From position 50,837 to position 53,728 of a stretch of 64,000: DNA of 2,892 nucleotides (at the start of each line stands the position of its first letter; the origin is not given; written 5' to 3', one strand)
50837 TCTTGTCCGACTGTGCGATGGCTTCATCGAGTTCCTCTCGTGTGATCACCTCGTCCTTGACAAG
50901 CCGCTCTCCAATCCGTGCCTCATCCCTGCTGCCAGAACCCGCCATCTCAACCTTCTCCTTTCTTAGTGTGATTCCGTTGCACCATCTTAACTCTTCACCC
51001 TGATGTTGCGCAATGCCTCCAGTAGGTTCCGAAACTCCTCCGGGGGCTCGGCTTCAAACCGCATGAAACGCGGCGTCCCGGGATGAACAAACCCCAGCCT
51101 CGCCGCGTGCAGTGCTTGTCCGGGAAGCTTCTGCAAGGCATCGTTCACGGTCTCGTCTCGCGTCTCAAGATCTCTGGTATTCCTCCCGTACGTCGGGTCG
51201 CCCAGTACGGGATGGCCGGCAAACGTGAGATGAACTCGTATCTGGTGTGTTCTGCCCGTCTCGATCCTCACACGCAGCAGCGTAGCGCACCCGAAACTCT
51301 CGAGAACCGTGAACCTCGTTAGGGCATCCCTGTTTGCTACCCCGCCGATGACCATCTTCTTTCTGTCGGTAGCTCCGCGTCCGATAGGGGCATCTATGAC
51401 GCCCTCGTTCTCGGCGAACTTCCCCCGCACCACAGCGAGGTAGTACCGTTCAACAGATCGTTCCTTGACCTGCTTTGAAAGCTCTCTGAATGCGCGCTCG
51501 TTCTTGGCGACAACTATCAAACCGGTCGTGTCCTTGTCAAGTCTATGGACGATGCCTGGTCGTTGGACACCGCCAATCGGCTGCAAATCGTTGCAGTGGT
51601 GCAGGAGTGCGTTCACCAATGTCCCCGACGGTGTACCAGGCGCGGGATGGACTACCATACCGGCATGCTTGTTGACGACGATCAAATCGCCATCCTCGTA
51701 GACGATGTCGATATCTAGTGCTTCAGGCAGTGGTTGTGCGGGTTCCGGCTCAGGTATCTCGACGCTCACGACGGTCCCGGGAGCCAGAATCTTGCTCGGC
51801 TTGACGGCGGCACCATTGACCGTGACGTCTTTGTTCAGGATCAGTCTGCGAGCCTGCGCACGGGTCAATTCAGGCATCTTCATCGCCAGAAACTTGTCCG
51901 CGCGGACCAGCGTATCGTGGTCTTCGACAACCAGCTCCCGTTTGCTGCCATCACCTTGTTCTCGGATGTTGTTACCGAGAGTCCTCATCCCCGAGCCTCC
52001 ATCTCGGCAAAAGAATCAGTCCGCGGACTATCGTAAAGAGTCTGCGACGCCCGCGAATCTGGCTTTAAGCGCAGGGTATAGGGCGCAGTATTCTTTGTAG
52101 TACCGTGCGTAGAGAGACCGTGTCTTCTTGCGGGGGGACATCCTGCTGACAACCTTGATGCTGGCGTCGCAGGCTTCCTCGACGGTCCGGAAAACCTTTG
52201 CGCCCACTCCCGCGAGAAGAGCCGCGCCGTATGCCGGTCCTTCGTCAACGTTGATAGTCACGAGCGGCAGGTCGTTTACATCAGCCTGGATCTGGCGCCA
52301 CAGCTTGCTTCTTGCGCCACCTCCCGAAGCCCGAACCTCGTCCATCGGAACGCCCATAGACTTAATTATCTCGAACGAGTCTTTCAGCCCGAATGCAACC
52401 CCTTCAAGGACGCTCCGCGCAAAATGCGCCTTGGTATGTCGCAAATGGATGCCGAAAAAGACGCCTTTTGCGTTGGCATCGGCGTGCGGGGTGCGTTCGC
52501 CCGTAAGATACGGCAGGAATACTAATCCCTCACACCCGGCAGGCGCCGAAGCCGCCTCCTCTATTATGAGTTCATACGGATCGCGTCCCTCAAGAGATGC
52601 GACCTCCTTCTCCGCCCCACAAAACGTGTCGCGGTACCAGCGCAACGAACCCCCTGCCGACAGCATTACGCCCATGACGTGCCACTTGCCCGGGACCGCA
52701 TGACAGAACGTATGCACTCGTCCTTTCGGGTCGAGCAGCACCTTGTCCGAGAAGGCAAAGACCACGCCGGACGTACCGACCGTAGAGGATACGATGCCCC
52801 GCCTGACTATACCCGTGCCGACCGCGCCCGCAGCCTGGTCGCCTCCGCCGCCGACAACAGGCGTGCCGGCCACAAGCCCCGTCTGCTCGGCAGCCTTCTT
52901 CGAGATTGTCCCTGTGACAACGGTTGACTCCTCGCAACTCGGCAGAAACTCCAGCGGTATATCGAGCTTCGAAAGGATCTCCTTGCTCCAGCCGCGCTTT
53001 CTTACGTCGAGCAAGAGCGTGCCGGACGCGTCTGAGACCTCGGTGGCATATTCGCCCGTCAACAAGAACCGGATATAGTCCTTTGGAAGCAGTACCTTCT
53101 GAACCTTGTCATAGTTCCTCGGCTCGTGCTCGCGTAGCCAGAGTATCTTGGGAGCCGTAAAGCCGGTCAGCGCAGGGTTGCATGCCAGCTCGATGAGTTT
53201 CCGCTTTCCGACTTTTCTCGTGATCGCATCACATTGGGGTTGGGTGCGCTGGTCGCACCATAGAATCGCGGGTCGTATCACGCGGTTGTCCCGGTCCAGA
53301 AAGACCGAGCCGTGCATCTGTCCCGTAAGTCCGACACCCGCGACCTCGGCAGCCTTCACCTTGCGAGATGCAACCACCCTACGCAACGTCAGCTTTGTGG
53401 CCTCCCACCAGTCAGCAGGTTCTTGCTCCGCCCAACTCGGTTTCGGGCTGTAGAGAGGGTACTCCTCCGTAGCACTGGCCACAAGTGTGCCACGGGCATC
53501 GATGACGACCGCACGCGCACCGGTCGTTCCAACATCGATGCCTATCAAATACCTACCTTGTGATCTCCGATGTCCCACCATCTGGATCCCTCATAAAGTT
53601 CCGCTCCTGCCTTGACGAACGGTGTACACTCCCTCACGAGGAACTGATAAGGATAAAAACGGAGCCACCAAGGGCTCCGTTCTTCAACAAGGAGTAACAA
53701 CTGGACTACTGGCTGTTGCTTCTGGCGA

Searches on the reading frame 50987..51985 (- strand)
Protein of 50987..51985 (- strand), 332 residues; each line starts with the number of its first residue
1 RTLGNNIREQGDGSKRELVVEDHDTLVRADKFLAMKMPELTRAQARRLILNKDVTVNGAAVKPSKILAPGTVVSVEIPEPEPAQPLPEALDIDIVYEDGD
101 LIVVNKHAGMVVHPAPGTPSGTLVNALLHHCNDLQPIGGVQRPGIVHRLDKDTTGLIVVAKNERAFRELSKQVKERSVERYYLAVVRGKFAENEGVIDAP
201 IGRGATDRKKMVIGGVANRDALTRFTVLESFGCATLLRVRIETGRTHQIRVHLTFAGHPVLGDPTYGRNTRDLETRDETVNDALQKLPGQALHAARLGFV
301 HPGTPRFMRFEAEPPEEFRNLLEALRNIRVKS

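Call 68: search_protein_families(library=pfam, proteins=[window:50987-51985:-], max_evalue=0.00001)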
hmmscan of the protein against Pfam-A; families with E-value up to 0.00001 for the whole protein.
window:50987-51985:- (332 aa): 2 families
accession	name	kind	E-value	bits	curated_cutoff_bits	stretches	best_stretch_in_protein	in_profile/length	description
PF00849.27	PseudoU_synth_2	-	1.1e-34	120.3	26.8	1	100-253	1-150/152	RNA pseudouridylate synthase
PF01479.30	S4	-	9.7e-10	38.5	22.8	1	27-73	1-48/48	S4 domain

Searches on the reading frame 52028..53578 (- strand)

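Call 68: search_protein_families(library=pfam, proteins=[window:52028-53578:-], max_evalue=0.00001)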
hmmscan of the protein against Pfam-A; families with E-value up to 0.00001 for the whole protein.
window:52028-53578:- (516 aa): 2 families
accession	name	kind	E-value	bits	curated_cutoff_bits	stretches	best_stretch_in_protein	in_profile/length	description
PF00370.27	FGGY_N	-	1.6e-75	254.3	28.8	1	10-254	1-245/245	FGGY family of carbohydrate kinases, N-terminal domain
PF02782.22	FGGY_C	-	7.9e-41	140.4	27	1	265-459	3-197/198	FGGY family of carbohydrate kinases, C-terminal domain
